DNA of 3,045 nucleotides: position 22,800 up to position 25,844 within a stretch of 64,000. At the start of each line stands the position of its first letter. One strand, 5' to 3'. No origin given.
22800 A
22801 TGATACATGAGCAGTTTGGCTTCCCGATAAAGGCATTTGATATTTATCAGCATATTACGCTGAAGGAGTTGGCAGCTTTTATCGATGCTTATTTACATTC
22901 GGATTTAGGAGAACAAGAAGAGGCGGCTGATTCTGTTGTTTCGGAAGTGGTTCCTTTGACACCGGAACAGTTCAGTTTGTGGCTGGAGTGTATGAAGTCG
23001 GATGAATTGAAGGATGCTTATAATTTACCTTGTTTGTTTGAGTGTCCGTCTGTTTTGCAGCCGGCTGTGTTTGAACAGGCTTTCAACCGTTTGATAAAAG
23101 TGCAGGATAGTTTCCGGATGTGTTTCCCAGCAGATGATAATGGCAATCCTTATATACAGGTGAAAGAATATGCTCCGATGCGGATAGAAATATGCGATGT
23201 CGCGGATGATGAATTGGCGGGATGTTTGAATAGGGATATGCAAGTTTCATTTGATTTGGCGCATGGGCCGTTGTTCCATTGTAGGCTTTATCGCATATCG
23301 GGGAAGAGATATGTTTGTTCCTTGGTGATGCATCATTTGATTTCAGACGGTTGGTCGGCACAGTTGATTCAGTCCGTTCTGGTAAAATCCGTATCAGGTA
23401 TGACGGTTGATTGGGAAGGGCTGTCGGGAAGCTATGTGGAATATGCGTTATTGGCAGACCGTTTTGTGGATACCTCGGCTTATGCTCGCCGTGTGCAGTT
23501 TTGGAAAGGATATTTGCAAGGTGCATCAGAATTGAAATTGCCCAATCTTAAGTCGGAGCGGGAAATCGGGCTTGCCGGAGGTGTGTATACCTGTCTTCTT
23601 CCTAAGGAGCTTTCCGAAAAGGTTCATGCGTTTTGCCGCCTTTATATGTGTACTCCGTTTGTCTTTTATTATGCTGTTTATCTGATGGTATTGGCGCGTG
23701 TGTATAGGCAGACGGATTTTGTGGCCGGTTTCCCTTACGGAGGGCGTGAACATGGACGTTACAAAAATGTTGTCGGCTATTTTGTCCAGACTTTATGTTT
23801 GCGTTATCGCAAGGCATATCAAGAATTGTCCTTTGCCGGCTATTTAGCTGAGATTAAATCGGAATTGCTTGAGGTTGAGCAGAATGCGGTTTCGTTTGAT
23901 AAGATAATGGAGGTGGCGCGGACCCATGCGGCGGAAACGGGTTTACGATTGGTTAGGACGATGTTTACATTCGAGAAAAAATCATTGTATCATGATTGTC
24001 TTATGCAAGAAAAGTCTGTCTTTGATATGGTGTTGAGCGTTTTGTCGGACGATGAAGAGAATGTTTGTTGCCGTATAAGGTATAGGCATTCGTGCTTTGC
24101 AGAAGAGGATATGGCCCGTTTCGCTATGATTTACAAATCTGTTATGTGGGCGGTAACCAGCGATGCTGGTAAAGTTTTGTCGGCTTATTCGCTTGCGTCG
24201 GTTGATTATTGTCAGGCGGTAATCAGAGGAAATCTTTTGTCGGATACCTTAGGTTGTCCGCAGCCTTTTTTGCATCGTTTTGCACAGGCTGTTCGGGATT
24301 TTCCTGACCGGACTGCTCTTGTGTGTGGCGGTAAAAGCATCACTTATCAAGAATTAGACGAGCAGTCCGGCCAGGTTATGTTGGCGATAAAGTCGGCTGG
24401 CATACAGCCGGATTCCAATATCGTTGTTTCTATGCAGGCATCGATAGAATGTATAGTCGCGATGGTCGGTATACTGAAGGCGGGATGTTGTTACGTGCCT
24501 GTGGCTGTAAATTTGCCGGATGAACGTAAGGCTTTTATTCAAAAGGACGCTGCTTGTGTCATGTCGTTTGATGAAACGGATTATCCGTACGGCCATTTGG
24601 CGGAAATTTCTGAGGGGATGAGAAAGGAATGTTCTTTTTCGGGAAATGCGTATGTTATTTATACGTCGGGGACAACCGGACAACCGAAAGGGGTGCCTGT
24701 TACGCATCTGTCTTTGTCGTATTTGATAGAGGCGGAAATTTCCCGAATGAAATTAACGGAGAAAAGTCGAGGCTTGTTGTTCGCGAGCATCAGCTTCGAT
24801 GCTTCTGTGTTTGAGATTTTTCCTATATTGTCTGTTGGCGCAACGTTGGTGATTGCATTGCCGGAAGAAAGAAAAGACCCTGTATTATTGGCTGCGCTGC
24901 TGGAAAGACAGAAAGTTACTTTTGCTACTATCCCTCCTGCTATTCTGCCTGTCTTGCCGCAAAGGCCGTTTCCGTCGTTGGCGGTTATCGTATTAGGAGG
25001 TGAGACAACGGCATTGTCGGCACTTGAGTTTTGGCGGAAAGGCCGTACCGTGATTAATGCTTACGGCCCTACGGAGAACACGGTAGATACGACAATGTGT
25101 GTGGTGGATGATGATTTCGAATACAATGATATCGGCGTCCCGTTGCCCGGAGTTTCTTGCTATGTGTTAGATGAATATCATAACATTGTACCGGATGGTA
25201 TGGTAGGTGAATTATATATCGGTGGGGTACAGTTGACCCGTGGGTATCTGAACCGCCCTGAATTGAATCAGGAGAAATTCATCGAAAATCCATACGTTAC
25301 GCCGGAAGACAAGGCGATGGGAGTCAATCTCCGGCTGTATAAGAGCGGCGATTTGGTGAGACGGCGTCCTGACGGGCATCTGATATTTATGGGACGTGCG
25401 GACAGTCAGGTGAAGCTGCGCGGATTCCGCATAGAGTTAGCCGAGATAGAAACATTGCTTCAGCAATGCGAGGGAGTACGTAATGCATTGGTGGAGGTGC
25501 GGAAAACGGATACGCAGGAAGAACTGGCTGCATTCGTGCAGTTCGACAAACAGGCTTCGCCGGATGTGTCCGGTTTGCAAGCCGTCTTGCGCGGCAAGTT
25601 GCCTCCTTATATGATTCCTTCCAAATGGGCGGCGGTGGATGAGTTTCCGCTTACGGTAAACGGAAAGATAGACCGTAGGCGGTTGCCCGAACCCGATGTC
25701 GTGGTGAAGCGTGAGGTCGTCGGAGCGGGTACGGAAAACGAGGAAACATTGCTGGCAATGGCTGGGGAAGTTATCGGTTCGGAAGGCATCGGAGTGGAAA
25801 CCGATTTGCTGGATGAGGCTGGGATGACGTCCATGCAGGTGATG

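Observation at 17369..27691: Orphan bimodular NRPS cluster flanked by a TonB-dependent receptor, a nitroreductase and a VOC enzyme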

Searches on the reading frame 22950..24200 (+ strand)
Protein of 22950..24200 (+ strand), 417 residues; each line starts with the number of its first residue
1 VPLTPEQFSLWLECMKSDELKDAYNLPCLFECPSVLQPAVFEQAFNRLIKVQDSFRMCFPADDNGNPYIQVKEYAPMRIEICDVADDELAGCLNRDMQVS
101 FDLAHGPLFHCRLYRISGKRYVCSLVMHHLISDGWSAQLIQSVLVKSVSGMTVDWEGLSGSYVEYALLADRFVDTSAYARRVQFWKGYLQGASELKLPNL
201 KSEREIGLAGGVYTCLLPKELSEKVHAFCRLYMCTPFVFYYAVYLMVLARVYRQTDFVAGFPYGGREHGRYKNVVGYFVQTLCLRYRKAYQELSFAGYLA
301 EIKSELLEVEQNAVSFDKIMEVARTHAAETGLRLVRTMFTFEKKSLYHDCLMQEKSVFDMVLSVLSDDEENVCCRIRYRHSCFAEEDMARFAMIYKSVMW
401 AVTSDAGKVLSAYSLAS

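Call 86: search_solved_structures(query=window:22950-24200:+, max_evalue=0.00001)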
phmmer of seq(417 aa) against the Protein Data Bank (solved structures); distinct sequences matched with E-value up to 0.00001: 36.
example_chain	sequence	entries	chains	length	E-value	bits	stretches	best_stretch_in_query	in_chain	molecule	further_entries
2jgp_A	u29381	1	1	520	3.2e-32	115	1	23-400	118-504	TYROCIDINE SYNTHETASE 3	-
5u89_A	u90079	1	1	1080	1.4e-28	103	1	2-343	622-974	Amino acid adenylation domain protein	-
6oyf_A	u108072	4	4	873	5e-26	94.6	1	2-343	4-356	Txo1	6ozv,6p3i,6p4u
6p1j_A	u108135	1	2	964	6.2e-23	84.5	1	2-328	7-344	Txo2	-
8fx7_A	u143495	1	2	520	1.9e-19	72.9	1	7-346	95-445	PCP-C didomain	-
7kw2_A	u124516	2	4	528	2e-19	72.9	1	7-346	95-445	PCP-C didomain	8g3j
8fx6_A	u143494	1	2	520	2.4e-19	72.7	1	8-346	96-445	PCP-C didomain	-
7kvw_A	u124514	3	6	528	2.4e-19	72.6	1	8-346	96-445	PCP-C didomain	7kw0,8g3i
6mfx_A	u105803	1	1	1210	3.1e-17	65.7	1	82-385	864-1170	Linear gramicidin synthase subunit A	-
6mfw_A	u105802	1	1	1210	3.3e-17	65.6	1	83-385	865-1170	Linear gramicidin synthase subunit A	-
6mfy_A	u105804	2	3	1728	6e-17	64.7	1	83-384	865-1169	Linear gramicidin synthase subunit A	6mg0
6mfz_A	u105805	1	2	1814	6.5e-17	64.6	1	83-384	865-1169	Linear gramicidin synthase subunit A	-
9be3_A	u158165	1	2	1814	6.5e-17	64.6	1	83-384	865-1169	Linear gramicidin synthase subunit A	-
9be4_A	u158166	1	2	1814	6.5e-17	64.6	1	83-384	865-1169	Linear gramicidin synthase subunit A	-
9meh_A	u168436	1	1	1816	6.5e-17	64.6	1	83-384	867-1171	Linear gramicidin synthase subunit A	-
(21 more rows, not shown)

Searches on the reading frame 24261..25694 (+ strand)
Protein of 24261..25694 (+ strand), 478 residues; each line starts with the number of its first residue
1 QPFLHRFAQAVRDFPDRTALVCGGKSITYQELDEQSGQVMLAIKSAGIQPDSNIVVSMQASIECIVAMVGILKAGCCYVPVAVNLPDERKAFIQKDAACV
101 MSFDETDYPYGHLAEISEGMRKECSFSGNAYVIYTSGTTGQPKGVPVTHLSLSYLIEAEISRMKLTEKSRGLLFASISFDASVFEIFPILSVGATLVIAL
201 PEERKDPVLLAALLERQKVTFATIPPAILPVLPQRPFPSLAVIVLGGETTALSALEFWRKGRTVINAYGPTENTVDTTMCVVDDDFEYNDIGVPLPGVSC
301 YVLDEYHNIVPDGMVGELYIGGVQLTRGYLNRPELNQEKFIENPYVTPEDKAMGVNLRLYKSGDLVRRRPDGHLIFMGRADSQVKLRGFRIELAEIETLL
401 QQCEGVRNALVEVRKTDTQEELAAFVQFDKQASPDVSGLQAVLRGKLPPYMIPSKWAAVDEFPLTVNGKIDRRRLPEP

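Call 87: search_solved_structures(query=window:24261-25694:+, max_evalue=1e-40)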
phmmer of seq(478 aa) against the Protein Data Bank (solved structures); distinct sequences matched with E-value up to 1e-40: 68 (the best 60 are shown).
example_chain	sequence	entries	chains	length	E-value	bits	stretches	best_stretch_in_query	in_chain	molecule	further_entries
6mfy_A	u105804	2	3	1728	6.7e-141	473.6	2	3-477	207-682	Linear gramicidin synthase subunit A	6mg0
9be3_A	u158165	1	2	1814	8.1e-141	473.4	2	3-477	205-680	Linear gramicidin synthase subunit A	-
9be4_A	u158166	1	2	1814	8.1e-141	473.4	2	3-477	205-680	Linear gramicidin synthase subunit A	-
6mfz_A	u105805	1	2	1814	8.1e-141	473.4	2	3-477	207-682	Linear gramicidin synthase subunit A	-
9meh_A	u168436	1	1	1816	8.2e-141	473.4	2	3-477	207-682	Linear gramicidin synthase subunit A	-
8xjz_C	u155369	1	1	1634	2.6e-120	405.8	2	12-475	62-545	Peptide synthetase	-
5u89_A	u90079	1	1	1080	1.8e-90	307.4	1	3-478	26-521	Amino acid adenylation domain protein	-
9bfd_A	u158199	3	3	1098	6.2e-84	285.8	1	7-478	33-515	Tyrocidine synthase 1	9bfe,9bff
1amu_A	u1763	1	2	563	6.6e-84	285.7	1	6-478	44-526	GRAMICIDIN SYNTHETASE 1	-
8hlk_A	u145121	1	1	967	1.3e-79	271.5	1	7-478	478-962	Microcystin synthetase B (Fragment)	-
6p1j_A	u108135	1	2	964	1e-78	268.7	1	6-475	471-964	Txo2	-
8jbr_A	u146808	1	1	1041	2.9e-77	263.9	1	6-478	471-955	McyA protein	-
4d4g_A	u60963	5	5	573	3.7e-76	260.2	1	7-478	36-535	APNAA1 | APNA A1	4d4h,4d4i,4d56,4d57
8www_A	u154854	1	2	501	2.2e-75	257.6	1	109-478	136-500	Carrier domain-containing protein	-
6ea3_B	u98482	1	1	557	4.5e-75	256.6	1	130-478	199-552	adenylation domain of Fuscachelin synthetase component H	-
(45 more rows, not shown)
